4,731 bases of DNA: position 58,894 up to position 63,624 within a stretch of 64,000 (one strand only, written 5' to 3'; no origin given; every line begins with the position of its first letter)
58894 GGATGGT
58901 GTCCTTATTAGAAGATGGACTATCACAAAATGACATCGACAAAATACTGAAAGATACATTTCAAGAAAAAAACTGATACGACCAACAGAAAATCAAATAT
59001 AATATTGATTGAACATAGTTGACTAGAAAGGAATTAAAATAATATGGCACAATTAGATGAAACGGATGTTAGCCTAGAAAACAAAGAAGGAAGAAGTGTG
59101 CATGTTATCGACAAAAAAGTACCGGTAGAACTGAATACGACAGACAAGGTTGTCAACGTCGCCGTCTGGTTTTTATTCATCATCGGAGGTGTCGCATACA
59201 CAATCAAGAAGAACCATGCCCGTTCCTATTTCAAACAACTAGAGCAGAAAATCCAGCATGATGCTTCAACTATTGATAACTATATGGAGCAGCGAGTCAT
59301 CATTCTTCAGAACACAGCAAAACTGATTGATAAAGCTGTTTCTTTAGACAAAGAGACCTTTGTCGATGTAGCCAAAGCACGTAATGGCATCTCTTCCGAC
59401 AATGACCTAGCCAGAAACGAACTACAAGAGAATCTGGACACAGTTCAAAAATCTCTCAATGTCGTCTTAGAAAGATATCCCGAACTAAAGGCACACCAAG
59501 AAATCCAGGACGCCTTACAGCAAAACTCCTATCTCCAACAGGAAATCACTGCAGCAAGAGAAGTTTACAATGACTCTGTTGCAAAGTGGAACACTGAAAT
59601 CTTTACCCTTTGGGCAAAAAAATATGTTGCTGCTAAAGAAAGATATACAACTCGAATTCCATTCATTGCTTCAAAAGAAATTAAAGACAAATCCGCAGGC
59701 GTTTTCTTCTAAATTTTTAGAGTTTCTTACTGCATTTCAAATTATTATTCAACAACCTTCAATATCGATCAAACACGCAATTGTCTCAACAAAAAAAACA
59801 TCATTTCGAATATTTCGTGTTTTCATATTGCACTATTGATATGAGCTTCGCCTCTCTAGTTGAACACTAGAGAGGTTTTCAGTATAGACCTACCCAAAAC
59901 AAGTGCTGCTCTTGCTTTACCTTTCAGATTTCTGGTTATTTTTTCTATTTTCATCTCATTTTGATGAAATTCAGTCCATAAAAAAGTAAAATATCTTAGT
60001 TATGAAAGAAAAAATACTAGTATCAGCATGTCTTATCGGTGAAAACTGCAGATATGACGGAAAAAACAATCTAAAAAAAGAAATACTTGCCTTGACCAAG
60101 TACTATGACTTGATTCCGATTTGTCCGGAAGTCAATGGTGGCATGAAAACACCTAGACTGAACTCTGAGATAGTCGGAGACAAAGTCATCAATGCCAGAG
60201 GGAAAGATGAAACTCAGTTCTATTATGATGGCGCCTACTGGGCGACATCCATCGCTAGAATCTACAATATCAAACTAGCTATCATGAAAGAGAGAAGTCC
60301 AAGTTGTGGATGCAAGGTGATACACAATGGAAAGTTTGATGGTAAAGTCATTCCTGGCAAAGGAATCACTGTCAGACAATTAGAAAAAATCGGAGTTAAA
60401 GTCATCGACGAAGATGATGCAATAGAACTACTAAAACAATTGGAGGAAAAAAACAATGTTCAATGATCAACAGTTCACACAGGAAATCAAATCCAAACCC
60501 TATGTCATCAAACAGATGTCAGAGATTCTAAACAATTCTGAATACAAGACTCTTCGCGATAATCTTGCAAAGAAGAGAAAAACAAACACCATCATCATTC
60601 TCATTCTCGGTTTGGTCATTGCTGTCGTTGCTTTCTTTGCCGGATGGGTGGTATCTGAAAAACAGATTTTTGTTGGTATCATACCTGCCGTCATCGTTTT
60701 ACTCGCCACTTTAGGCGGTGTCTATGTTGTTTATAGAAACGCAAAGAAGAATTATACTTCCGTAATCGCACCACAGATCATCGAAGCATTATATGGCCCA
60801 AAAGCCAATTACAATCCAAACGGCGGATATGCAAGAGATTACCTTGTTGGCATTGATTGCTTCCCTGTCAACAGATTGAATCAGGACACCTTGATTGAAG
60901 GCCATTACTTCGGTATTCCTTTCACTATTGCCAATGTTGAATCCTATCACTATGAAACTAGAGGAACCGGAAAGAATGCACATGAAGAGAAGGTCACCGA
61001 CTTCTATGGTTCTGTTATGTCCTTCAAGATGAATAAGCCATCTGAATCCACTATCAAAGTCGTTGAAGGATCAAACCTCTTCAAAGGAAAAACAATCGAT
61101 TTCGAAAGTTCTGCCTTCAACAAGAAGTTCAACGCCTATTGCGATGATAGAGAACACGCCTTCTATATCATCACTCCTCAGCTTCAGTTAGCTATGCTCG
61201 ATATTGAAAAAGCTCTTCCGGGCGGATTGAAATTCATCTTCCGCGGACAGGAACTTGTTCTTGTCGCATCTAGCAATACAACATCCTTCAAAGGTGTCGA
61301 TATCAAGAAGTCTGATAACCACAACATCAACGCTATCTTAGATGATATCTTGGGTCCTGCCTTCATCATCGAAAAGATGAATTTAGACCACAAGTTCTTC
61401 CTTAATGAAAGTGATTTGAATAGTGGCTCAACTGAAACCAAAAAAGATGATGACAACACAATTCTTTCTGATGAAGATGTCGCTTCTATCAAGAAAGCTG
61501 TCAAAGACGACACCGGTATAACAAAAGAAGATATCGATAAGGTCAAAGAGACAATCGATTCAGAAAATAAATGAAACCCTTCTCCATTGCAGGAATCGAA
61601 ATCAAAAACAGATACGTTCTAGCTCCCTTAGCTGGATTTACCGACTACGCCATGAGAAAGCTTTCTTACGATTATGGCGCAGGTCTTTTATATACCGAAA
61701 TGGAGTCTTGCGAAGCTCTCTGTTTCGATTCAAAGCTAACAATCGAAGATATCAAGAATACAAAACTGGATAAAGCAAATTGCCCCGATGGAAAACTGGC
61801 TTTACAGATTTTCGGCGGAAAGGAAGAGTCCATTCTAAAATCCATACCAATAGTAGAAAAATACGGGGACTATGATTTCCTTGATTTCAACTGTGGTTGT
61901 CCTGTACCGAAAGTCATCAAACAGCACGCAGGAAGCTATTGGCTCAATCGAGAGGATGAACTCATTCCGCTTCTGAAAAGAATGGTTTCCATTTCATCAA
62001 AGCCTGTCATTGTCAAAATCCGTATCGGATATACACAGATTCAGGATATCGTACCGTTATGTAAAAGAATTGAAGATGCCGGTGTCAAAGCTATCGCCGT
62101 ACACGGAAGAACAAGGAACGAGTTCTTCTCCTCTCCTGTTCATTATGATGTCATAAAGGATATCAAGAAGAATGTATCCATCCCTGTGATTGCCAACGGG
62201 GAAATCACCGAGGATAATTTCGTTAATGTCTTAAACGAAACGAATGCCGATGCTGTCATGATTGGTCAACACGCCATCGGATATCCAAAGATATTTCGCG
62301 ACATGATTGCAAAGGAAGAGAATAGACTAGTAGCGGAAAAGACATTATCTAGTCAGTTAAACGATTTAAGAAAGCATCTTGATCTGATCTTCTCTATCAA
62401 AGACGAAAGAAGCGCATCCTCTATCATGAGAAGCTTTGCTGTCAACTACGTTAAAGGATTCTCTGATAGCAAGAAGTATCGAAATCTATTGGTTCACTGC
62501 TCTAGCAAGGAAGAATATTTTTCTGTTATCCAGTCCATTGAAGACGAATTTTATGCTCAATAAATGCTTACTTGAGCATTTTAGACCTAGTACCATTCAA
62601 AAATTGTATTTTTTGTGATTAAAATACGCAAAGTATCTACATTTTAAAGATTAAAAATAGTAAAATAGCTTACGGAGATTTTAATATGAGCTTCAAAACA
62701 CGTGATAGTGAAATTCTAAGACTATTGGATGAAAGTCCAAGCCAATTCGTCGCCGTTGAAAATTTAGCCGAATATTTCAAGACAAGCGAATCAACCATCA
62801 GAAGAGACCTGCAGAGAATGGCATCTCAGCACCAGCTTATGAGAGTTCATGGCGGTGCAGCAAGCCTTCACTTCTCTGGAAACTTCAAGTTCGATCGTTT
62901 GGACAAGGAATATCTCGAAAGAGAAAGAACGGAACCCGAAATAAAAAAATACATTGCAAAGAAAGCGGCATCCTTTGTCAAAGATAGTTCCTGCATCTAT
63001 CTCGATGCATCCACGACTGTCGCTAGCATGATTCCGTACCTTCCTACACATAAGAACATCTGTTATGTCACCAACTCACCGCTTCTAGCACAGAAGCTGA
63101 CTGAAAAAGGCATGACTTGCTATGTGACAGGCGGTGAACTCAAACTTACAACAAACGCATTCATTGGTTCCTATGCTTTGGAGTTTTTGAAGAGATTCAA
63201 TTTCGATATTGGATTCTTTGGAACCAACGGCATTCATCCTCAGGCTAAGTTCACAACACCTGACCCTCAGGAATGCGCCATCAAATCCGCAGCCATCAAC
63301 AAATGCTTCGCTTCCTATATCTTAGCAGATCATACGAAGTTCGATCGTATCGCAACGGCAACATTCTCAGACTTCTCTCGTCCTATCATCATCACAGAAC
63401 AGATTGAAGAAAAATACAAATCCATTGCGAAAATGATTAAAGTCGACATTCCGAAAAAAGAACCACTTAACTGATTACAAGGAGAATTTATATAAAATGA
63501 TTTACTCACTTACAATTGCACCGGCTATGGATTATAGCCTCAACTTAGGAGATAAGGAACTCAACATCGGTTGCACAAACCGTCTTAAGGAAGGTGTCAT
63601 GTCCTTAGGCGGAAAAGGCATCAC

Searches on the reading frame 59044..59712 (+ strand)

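Call 33: search_protein_families(library=pfam, proteins=[window:59044-59712:+], max_evalue=0.01)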
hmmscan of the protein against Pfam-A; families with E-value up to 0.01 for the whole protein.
window:59044-59712:+ (222 aa): 1 family
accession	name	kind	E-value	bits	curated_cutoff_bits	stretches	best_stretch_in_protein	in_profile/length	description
PF04011.17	LemA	-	2e-19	70.3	26.2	1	75-209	3-137/149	LemA family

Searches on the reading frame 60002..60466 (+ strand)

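Call 33: search_protein_families(library=pfam, proteins=[window:60002-60466:+], max_evalue=0.01)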
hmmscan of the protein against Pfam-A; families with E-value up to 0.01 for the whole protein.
window:60002-60466:+ (154 aa): 1 family
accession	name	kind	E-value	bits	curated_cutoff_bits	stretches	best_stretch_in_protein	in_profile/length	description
PF04463.17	2-thiour_desulf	-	3e-39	134.7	34.7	1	5-139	1-141/141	2-thiouracil desulfurase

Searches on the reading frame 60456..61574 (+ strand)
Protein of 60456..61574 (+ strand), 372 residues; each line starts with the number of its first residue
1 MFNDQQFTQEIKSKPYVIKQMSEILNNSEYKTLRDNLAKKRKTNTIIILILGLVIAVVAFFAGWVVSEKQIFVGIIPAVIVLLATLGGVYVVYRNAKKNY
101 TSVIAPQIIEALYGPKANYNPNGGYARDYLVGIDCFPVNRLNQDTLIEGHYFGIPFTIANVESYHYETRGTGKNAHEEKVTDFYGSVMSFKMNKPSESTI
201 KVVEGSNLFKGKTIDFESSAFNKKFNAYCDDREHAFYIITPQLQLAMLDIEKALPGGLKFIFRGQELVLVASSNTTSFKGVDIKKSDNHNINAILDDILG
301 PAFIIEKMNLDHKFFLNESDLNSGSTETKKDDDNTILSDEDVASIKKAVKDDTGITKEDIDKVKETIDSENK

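Call 33: search_protein_families(library=pfam, proteins=[window:60456-61574:+], max_evalue=0.01)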
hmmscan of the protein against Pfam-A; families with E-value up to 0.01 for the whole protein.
window:60456-61574:+ (372 aa): 1 family
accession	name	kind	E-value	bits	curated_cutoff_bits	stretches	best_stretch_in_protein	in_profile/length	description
PF11335.13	DUF3137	-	3.6e-18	66.2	26.1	1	181-309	1-138/139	Protein of unknown function (DUF3137)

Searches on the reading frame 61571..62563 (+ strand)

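Call 33: search_protein_families(library=pfam, proteins=[window:61571-62563:+], max_evalue=0.01)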
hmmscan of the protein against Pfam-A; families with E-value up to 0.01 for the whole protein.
window:61571-62563:+ (330 aa): 3 families
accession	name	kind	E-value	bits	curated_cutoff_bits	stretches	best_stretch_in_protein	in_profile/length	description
PF01207.24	Dus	-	5e-63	213.5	20.4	1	17-318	2-300/311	Dihydrouridine synthase (Dus)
PF00977.27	His_biosynth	-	0.00015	21.7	23.6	1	157-252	28-123/228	Histidine biosynthesis protein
PF02581.23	TMP-TENI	-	0.0026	17.6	27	1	188-229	134-174/180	Thiamine monophosphate synthase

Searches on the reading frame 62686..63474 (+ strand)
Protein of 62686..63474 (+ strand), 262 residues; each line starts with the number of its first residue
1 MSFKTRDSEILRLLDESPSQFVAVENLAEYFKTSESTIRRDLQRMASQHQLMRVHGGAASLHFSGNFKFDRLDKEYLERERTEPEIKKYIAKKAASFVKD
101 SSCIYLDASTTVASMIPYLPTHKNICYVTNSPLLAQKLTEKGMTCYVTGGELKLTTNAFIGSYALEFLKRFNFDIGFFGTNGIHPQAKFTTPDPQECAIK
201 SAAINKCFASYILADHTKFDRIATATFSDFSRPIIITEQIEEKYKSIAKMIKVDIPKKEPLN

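Call 33: search_protein_families(library=pfam, proteins=[window:62686-63474:+], max_evalue=0.01)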
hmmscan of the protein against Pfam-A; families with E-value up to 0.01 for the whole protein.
window:62686-63474:+ (262 aa): 5 families
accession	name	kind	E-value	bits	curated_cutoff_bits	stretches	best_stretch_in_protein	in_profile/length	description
PF00455.28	DeoRC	-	1e-42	146.3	31.8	1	85-237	4-158/160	DeoR C terminal sensor domain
PF08220.18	HTH_DeoR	-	1.3e-14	54.1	21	1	6-61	1-54/57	DeoR-like helix-turn-helix domain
PF08279.18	HTH_11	-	6.2e-05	23.2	25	1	7-45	2-39/55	HTH domain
PF09182.16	PuR_N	-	0.0053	17.1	24.6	0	8-45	7-44/70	Bacterial purine repressor, N-terminal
PF00392.27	GntR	-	0.0085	16.2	27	0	23-58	26-61/64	Bacterial regulatory proteins, gntR family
